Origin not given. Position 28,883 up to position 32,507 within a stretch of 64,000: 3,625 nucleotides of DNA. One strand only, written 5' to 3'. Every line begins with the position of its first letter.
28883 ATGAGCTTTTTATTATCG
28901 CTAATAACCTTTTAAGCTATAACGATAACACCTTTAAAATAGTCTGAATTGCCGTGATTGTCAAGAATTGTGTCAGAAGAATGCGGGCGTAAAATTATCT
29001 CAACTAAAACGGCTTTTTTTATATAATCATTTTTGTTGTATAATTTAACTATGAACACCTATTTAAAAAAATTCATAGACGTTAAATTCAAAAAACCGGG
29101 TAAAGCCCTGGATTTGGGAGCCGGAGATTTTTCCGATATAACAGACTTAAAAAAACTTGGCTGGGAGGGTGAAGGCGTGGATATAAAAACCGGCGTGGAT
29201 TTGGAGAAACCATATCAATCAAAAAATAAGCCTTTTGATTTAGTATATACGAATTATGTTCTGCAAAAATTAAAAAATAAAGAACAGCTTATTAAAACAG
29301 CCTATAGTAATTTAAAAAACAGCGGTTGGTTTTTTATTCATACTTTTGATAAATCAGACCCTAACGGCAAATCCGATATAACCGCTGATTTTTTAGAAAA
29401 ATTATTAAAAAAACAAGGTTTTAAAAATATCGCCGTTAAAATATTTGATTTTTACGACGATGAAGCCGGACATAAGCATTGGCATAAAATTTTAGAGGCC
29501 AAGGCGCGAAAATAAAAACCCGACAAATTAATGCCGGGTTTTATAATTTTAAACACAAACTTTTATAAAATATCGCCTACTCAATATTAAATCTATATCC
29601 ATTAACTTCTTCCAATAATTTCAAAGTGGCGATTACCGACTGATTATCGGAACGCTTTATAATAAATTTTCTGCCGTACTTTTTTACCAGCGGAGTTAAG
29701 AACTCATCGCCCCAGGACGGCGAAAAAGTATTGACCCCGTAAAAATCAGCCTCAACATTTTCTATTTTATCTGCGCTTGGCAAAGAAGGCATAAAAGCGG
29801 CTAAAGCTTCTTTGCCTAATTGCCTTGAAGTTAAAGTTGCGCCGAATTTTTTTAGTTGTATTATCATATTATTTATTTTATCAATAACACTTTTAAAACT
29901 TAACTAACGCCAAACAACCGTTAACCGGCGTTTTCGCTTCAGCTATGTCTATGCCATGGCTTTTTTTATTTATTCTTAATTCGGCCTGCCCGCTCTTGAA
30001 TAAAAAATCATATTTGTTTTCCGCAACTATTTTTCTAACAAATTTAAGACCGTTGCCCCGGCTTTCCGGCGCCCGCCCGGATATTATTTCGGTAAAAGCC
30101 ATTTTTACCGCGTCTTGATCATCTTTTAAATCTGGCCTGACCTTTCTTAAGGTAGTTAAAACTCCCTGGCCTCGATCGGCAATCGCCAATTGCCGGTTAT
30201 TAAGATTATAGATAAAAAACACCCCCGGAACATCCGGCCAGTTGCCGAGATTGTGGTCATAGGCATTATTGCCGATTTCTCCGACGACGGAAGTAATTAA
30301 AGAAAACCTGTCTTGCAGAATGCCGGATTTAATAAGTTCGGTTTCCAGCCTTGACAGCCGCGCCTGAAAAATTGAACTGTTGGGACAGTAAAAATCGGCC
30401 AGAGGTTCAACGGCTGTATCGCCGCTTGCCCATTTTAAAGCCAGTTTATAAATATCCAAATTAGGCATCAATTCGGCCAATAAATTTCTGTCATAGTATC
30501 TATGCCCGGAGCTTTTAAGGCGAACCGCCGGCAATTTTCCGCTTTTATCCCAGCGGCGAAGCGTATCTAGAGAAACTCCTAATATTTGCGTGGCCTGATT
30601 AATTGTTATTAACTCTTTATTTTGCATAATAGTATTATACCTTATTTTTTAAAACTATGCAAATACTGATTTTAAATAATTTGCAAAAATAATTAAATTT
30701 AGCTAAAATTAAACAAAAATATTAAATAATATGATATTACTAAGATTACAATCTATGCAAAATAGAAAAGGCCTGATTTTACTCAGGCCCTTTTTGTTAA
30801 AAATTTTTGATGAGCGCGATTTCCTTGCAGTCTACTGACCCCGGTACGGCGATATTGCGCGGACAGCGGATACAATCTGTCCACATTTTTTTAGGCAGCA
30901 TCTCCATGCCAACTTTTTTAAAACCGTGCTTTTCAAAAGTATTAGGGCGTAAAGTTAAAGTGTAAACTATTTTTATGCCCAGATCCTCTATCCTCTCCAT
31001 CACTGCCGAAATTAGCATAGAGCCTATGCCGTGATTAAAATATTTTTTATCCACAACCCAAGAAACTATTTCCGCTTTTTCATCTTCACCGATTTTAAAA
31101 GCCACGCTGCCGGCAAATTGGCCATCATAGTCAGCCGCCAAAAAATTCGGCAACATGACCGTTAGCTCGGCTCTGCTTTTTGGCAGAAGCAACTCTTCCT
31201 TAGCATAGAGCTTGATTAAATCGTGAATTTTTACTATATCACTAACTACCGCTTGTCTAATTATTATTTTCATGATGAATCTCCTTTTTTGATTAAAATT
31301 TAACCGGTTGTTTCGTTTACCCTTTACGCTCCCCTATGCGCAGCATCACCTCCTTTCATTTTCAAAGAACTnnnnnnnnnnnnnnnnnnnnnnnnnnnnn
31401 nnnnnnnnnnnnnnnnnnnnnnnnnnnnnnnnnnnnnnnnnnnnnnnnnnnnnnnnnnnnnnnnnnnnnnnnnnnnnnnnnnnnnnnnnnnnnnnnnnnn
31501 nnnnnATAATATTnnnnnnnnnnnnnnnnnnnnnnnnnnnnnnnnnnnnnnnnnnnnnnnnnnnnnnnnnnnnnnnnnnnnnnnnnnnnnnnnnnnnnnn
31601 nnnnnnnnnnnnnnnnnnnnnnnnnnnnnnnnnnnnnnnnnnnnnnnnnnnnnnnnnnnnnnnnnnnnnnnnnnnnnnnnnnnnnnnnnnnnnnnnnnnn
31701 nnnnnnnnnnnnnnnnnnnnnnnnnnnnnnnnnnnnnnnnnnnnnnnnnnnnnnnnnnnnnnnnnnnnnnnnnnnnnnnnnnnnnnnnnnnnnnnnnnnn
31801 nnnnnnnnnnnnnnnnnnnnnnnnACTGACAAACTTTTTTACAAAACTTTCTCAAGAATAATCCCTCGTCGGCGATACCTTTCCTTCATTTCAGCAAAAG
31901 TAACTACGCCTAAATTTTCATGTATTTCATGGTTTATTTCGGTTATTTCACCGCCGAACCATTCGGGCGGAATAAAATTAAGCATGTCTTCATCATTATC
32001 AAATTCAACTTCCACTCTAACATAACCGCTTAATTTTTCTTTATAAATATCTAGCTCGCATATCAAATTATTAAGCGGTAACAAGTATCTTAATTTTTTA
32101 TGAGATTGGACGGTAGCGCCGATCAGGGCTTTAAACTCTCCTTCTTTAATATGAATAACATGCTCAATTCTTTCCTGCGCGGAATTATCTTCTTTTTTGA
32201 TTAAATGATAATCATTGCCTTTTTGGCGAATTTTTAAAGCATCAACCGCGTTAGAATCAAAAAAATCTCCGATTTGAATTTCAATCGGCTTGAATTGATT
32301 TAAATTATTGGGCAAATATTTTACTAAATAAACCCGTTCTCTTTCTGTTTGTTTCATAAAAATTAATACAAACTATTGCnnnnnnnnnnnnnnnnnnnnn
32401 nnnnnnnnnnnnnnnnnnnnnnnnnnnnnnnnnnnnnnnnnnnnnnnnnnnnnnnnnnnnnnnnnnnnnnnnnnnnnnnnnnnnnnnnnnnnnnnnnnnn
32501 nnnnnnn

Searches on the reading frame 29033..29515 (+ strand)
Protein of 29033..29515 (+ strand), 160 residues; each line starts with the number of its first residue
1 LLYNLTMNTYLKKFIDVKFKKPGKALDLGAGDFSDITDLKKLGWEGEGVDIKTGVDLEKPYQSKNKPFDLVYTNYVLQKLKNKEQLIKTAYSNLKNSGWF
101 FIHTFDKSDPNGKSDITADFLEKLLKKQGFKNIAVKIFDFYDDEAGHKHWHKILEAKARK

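Call 3: search_protein_families(library=pfam, proteins=[window:29033-29515:+], max_evalue=1)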
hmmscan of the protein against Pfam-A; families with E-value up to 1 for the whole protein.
window:29033-29515:+ (160 aa): 6 families
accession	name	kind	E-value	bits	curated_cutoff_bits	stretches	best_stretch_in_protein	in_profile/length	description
PF13489.12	Methyltransf_23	-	8.8e-14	52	27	1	18-111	19-125/164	Methyltransferase domain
PF13847.12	Methyltransf_31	-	3.5e-06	27.2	27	1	63-156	70-143/145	Methyltransferase domain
PF08242.18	Methyltransf_12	-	7.1e-05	23.9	30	1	62-100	64-98/98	Methyltransferase domain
PF08241.18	Methyltransf_11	-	0.00027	22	21.2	1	62-102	55-95/95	Methyltransferase domain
PF03848.20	TehB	-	0.021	14.7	20.4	1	11-50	20-59/193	Tellurite resistance protein TehB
PF13649.12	Methyltransf_25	-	0.17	13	27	0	61-98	58-97/97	Methyltransferase domain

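Call 4: search_protein_families(library=ncbifam, proteins=[window:29033-29515:+], max_evalue=1)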
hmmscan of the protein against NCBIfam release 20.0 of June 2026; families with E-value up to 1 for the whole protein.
window:29033-29515:+ (160 aa): 6 families
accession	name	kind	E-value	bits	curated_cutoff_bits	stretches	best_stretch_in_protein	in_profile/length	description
TIGR02072.1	BioC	equivalog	0.00021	21.2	184.95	1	62-107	93-137/244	malonyl-ACP O-methyltransferase BioC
TIGR01983.1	UbiG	equivalog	0.0019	17.6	102.95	1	57-108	106-157/228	bifunctional 2-polyprenyl-6-hydroxyphenol methylase/3-demethylubiquinol 3-O-methyltransferase UbiG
NF040539.1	AST_met_ArsM_2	exception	0.027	14.3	240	1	60-105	123-166/262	putative arsinothricin biosynthesis methyltransferase ArsM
NF002463.0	PRK01683.1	equivalog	0.054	13.1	297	1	65-108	91-134/258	trans-aconitate 2-methyltransferase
NF008823.0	PRK11873.1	subfamily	0.065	12.7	263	0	65-102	144-181/272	arsenite methyltransferase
NF047649.1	MTase_UXPK_star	exception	0.14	11.2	460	1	64-102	143-181/283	methyltransferase/UXPK-star double selenoprotein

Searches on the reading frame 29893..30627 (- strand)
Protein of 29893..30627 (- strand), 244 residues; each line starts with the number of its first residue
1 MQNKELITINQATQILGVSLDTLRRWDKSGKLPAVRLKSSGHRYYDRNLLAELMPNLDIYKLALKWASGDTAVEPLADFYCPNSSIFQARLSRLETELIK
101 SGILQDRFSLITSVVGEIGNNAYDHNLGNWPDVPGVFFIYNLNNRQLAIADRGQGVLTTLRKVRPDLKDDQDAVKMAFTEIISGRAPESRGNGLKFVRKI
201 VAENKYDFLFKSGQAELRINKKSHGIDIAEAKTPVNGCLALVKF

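Call 3: search_protein_families(library=pfam, proteins=[window:29893-30627:-], max_evalue=1)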
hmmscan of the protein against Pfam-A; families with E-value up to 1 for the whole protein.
window:29893-30627:- (244 aa): 5 families
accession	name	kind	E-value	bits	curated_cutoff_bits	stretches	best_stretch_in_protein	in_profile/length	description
PF00376.29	MerR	-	2.9e-10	40.2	28.2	1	8-45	1-38/38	MerR family regulatory protein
PF13411.12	MerR_1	-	3.4e-09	37.1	21.6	1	8-53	2-46/69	MerR HTH family regulatory protein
PF12728.13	HTH_17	-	1.1e-08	35.6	27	1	6-53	1-46/51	Helix-turn-helix domain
PF13551.12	HTH_29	-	0.092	13.3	28.1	1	8-26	14-32/64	Winged helix-turn helix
PF13384.12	HTH_23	-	0.22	11.8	24.6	1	6-26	17-37/50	Homeodomain-like domain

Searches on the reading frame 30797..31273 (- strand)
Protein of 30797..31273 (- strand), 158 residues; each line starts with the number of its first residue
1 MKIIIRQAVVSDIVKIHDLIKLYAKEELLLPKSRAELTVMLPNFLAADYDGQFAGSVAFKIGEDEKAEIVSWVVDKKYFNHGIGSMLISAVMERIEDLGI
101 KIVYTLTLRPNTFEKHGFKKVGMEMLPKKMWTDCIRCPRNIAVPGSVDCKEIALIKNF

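Call 64: search_protein_families(library=pfam, proteins=[window:30797-31273:-], max_evalue=0.01)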
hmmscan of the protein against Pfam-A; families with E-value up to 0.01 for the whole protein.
window:30797-31273:- (158 aa): 6 families
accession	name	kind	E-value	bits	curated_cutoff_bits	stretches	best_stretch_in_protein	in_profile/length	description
PF00583.31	Acetyltransf_1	-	1.5e-11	45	20.7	1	43-118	34-111/116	Acetyltransferase (GNAT) family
PF13508.13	Acetyltransf_7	-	3.4e-09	37.4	27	1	44-120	5-84/84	Acetyltransferase (GNAT) domain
PF13673.13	Acetyltransf_10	-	2.1e-06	28.2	23.6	1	44-124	33-113/128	Acetyltransferase (GNAT) domain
PF14542.12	Acetyltransf_CG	-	1.4e-05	25.6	30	1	48-107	7-65/80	GCN5-related N-acetyl-transferase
PF13420.13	Acetyltransf_4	-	6.5e-05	23.4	24.3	1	50-125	57-136/155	Acetyltransferase (GNAT) domain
PF08445.16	FR47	-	0.0091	16.4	22.1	0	65-131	20-85/86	FR47-like protein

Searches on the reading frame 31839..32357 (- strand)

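Call 64: search_protein_families(library=pfam, proteins=[window:31839-32357:-], max_evalue=0.01)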
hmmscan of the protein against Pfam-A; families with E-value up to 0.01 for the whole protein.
window:31839-32357:- (172 aa): 1 family
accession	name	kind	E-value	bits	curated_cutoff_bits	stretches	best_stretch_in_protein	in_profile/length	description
PF01928.26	CYTH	-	0.00058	20.2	23.2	1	39-130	52-142/179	CYTH domain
